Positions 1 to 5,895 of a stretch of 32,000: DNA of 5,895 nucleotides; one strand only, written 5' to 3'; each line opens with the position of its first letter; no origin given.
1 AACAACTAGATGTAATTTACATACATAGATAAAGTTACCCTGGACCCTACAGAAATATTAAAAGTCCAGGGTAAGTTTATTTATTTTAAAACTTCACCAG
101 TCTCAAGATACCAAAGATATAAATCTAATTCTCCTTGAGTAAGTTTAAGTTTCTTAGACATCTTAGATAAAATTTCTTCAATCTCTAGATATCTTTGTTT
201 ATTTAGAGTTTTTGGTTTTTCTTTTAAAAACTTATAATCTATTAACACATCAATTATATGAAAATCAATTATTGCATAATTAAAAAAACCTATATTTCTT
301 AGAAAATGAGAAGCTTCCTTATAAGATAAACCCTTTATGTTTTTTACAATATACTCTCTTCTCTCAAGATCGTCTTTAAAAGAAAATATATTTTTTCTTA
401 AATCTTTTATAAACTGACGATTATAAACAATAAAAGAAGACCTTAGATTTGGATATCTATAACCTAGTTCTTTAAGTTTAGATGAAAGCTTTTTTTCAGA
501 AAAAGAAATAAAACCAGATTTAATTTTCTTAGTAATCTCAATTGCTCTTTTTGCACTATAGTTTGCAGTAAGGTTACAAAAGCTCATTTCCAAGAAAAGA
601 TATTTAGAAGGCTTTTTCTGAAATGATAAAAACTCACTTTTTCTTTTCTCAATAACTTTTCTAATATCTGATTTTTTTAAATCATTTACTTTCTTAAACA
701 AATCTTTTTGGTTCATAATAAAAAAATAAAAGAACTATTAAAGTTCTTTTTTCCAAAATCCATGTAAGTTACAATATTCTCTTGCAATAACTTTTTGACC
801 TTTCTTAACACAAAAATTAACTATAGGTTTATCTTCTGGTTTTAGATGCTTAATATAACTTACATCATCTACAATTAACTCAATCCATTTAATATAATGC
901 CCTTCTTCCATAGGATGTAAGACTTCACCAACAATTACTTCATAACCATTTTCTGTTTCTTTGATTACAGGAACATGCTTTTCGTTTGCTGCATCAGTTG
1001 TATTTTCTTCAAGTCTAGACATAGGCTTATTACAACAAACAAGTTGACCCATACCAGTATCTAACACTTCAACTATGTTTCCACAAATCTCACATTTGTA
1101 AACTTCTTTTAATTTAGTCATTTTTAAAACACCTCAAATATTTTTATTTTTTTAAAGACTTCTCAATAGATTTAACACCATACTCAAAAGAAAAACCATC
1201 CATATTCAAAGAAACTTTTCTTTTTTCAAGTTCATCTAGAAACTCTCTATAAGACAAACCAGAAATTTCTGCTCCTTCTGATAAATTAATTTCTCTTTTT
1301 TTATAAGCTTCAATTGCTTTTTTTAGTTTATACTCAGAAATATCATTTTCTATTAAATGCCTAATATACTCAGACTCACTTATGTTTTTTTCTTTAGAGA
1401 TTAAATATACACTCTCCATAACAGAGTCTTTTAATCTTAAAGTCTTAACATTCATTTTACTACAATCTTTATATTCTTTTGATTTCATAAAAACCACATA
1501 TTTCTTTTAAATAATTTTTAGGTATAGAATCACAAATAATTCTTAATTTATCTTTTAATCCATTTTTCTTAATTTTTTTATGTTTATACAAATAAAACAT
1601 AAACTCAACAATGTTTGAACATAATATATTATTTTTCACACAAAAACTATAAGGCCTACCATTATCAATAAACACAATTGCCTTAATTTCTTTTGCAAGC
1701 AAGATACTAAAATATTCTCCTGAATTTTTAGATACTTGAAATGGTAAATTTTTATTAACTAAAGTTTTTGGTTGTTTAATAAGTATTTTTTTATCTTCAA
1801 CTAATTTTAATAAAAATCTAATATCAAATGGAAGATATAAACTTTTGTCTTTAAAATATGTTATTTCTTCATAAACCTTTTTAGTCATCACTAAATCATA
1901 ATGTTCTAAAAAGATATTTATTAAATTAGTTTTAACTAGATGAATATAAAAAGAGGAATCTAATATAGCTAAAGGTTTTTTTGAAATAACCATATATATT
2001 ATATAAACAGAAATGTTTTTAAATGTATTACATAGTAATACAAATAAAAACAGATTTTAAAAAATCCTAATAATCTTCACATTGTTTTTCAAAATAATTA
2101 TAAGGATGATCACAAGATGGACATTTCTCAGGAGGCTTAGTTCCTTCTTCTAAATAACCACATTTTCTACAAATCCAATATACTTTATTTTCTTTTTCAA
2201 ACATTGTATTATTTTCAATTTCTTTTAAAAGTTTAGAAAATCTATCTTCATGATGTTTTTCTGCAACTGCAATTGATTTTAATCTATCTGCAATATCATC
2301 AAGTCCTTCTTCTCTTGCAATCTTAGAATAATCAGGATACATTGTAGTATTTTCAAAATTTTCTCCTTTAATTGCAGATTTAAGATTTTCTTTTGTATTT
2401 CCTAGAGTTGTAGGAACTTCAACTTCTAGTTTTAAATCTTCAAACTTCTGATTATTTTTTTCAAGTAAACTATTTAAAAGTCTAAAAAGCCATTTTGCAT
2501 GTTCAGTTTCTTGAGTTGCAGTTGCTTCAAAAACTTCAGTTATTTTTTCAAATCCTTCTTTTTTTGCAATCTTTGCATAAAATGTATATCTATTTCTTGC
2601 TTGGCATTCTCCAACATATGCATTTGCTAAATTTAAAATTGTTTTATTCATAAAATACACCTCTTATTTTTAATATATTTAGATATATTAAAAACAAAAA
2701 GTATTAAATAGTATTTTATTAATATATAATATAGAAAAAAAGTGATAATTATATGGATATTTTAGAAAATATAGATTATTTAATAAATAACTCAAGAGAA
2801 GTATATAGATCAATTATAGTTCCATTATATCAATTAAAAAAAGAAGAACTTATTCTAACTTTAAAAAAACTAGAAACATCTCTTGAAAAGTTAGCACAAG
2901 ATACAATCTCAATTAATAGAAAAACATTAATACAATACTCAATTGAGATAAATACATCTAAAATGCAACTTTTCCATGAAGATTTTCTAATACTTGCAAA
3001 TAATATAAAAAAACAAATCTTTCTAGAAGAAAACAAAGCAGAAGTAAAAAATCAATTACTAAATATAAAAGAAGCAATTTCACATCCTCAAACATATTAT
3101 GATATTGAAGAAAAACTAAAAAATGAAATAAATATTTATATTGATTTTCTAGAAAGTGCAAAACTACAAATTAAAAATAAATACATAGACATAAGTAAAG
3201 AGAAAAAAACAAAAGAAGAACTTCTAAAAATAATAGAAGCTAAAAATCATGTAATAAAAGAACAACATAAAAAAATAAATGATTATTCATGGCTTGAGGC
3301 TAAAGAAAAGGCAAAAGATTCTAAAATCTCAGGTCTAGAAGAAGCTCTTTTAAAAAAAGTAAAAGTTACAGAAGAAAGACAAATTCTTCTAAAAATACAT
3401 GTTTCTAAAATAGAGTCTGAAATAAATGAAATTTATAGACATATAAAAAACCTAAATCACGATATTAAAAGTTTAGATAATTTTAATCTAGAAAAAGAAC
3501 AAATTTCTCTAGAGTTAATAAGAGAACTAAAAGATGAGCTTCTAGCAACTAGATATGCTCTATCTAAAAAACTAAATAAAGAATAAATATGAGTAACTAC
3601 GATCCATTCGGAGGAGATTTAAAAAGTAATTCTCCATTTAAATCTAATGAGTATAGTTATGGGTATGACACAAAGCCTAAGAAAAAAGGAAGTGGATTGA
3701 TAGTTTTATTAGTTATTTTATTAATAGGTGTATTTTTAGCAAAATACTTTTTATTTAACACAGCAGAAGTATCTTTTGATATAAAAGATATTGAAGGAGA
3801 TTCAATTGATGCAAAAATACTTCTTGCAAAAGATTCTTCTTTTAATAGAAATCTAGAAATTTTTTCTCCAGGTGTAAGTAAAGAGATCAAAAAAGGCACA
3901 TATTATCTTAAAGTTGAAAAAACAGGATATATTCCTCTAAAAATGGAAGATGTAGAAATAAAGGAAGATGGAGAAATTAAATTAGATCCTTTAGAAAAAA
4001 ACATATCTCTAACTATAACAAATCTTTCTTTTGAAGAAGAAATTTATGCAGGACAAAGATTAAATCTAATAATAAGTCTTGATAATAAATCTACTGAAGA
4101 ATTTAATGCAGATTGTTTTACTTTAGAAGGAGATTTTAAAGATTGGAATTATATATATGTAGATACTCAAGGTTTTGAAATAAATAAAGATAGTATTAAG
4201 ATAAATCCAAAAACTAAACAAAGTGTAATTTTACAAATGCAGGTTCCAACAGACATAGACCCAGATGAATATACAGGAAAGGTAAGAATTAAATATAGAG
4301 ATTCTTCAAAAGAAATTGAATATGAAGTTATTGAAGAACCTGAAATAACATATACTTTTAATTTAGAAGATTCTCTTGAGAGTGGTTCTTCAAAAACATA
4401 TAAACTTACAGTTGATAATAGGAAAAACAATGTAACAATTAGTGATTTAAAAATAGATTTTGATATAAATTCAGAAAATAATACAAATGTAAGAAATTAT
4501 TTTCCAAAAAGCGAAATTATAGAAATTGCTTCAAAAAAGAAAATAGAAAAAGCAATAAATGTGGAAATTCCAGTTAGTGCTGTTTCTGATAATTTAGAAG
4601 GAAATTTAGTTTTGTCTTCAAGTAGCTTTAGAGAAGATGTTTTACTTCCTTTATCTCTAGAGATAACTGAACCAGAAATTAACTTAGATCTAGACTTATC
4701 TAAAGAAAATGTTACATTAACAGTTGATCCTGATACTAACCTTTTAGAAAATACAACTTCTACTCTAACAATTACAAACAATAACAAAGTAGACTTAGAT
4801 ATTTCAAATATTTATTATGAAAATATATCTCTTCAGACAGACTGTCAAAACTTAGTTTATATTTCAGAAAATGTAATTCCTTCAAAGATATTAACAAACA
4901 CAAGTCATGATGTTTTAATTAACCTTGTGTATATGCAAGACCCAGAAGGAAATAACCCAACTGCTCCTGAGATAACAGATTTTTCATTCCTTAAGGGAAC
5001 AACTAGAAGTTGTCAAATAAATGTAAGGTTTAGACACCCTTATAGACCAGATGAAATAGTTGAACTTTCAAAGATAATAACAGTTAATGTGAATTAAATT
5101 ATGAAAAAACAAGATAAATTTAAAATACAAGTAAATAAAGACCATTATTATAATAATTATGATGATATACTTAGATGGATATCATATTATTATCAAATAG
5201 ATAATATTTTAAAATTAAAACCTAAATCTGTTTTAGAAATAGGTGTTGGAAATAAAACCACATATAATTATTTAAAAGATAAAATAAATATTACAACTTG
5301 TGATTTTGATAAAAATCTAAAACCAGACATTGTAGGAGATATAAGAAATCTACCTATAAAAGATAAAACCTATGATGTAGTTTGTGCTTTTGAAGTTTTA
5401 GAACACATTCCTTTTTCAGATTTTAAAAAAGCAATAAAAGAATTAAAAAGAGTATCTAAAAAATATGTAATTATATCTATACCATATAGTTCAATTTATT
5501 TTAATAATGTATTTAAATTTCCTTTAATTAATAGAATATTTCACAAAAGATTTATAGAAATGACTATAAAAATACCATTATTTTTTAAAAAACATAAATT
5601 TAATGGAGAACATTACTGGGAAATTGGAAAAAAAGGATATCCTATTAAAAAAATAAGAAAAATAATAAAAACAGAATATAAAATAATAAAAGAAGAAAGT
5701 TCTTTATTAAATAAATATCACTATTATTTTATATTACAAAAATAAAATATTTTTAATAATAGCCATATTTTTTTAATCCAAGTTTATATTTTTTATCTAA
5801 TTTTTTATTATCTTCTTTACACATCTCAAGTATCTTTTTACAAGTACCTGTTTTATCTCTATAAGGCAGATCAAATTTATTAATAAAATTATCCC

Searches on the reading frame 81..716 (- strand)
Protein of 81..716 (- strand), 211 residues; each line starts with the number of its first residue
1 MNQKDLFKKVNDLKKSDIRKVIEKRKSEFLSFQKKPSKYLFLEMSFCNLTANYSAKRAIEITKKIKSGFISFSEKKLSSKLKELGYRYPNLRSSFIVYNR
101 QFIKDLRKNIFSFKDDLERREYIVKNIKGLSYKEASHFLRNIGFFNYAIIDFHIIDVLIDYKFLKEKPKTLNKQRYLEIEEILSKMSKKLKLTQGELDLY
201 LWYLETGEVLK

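Call 9: search_protein_families(library=pfam, proteins=[window:81-716:-], max_evalue=0.001)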
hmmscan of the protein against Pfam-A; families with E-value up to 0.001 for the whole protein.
window:81-716:- (211 aa): 1 family
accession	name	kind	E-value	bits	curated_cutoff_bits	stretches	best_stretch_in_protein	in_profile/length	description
PF22175.2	Ogg-HhH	-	1.7e-56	190.9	27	1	22-191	1-172/173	8-oxoguanine DNA glycosylase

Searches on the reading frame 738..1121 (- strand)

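Call 9: search_protein_families(library=pfam, proteins=[window:738-1121:-], max_evalue=0.001)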
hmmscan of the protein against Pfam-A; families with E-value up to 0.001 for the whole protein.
window:738-1121:- (127 aa): 2 families
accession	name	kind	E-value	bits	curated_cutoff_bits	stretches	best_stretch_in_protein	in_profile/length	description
PF01880.24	Desulfoferrodox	-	8.8e-21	74.7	22.2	1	42-125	2-97/98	Desulfoferrodoxin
PF06397.17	Desulfoferrod_N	-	9.2e-19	67.2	23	1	3-36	2-35/36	Desulfoferrodoxin, N-terminal domain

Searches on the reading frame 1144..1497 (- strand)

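Call 9: search_protein_families(library=pfam, proteins=[window:1144-1497:-], max_evalue=0.001)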
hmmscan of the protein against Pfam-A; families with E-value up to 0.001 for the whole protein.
window:1144-1497:- (117 aa): 1 family
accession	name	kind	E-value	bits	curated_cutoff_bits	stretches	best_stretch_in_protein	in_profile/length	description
PF03683.19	UPF0175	-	1.1e-07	31.8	27.9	1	55-100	19-65/75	Uncharacterised protein family (UPF0175)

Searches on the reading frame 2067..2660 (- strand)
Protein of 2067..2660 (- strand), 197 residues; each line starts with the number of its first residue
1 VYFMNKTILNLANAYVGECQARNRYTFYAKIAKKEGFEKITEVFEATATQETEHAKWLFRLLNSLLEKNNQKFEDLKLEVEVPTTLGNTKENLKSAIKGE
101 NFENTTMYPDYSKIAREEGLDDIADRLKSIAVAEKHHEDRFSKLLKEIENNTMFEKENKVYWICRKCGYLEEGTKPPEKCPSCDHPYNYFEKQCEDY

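Call 9: search_protein_families(library=pfam, proteins=[window:2067-2660:-], max_evalue=0.001)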
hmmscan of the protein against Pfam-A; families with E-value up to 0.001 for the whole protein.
window:2067-2660:- (197 aa): 6 families
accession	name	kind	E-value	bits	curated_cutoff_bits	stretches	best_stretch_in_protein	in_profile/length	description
PF02915.23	Rubrerythrin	-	2.2e-35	122.5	22.8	1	10-145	2-137/137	Rubrerythrin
PF21349.2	RUBY_RBDX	-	2.3e-11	43.4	26.5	1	162-191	1-30/30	Rubrerythrin, rubredoxin-like domain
PF00210.30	Ferritin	-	4.7e-10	40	24.5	1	13-149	6-140/142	Ferritin-like domain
PF23458.2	DUF7130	-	3.2e-05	24.2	35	1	149-196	42-89/89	Domain of unknown function (DUF7130)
PF05974.18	DUF892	-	0.00046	20.7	23.7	0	13-68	101-156/159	Domain of unknown function (DUF892)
PF20543.3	CowN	-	0.00066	20.6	27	0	104-172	5-72/94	N2-fixation sustaining protein CowN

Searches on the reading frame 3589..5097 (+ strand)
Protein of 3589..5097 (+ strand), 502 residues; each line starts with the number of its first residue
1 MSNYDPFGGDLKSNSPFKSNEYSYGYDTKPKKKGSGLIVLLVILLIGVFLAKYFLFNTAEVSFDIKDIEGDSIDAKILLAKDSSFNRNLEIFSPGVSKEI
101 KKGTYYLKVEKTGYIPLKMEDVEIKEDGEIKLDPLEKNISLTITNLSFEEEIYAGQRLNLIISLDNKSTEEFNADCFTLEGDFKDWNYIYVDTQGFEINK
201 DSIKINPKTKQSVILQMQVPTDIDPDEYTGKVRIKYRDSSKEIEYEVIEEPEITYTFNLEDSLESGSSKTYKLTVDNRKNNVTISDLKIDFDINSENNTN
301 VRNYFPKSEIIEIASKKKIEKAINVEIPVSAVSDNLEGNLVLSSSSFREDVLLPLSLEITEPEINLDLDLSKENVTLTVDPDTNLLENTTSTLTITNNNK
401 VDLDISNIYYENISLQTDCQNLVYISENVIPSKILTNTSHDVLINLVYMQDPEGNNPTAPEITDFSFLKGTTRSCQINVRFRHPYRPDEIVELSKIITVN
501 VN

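Call 9: search_protein_families(library=pfam, proteins=[window:3589-5097:+], max_evalue=0.001)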
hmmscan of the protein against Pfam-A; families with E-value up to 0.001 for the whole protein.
window:3589-5097:+ (502 aa): 1 family
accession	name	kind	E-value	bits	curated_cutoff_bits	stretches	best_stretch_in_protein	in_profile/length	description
PF22680.2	Glyco_hydro_123_N_2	-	0.00047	20.4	27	0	138-235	47-141/142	Glycoside hydrolase 123 N-terminal domain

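Call 64: search_protein_families(library=ncbifam, proteins=[window:3589-5097:+], max_evalue=0.001)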
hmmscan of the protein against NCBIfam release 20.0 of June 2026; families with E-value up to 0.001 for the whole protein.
window:3589-5097:+ (502 aa): 0 families

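Call 66: find_encoding_contigs(protein=window:3589-5097:+, flank=10000, max_places=4)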
Protein window:3589-5097:+ (502 aa): 1 contig read that carries it; 1 place shown.
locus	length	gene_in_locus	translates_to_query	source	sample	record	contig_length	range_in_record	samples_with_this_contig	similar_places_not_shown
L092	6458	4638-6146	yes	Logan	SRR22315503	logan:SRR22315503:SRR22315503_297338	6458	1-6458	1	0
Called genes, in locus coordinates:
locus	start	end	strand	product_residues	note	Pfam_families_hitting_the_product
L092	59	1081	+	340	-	PF21238:Pus10_C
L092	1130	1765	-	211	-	PF22175:Ogg-HhH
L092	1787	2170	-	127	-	PF06397:Desulfoferrod_N, PF01880:Desulfoferrodox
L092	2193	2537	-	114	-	PF03683:UPF0175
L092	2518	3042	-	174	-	-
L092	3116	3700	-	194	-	PF00210:Ferritin, PF02915:Rubrerythrin, PF21349:RUBY_RBDX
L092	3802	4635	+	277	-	-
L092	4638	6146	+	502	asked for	-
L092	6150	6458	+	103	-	?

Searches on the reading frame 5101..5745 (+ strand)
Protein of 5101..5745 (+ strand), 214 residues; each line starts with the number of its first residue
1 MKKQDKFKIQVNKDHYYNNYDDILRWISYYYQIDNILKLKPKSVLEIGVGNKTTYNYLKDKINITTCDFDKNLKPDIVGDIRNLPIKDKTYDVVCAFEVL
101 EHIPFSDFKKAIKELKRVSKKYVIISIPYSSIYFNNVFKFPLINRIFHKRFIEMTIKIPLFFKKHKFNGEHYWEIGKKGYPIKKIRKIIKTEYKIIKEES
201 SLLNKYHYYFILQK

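Call 5: search_protein_families(library=pfam, proteins=[window:5101-5745:+], max_evalue=0.01)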
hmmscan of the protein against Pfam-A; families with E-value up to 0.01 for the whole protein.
window:5101-5745:+ (214 aa): 6 families
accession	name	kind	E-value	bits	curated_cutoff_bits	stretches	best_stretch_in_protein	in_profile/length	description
PF08241.18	Methyltransf_11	-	1.5e-10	42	21.2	1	45-121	1-89/95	Methyltransferase domain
PF13649.12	Methyltransf_25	-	1.1e-07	32.9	27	1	77-120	51-94/97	Methyltransferase domain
PF13489.12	Methyltransf_23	-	3.5e-07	30.5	27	1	38-130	20-121/164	Methyltransferase domain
PF05148.21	Methyltransf_8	-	5.6e-05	23.6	27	1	6-127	47-156/219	Hypothetical methyltransferase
PF13847.12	Methyltransf_31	-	9e-05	22.6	27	1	78-130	60-112/145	Methyltransferase domain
PF08242.18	Methyltransf_12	-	0.0019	19.4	30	0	82-118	64-91/98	Methyltransferase domain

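Call 8: search_protein_families(library=ncbifam, proteins=[window:5101-5745:+], max_evalue=0.01)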
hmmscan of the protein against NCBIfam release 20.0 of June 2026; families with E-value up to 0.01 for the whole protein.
window:5101-5745:+ (214 aa): 9 families
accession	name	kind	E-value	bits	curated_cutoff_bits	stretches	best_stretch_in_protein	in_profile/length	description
NF041255.1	mycofact_MftM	equivalog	7.6e-09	35.3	200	1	77-130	191-244/289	mycofactocin oligosaccharide methyltransferase MftM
NF004452.0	PRK05785.1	equivalog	2.7e-05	23.8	207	1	39-206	50-217/228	hypothetical protein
TIGR02021.1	BchM-ChlM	equivalog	8e-05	22.1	158.9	1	78-136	109-164/218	magnesium protoporphyrin IX methyltransferase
TIGR03587.1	Pse_Me-ase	hypoth_equivalog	0.00012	22.2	112.05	1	85-129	100-144/204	pseudaminic acid biosynthesis-associated methylase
NF045823.1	PthPhpthDimycoMt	equivalog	0.00038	19.7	300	1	77-120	118-159/256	phthiotriol/phenolphthiotriol dimycocerosates methyltransferase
NF045825.1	FAmtase_mtf2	equivalog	0.0032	16.7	400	0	77-119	110-150/248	fatty-acid O-methyltransferase Mtf2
NF001241.0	PRK00216.1-2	equivalog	0.0048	16.6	327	1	75-127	97-147/231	demethylmenaquinone methyltransferase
TIGR02072.1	BioC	equivalog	0.0074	16.1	184.95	0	38-122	32-129/244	malonyl-ACP O-methyltransferase BioC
TIGR01983.1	UbiG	equivalog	0.0082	15.5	102.95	0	82-116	107-140/228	bifunctional 2-polyprenyl-6-hydroxyphenol methylase/3-demethylubiquinol 3-O-methyltransferase UbiG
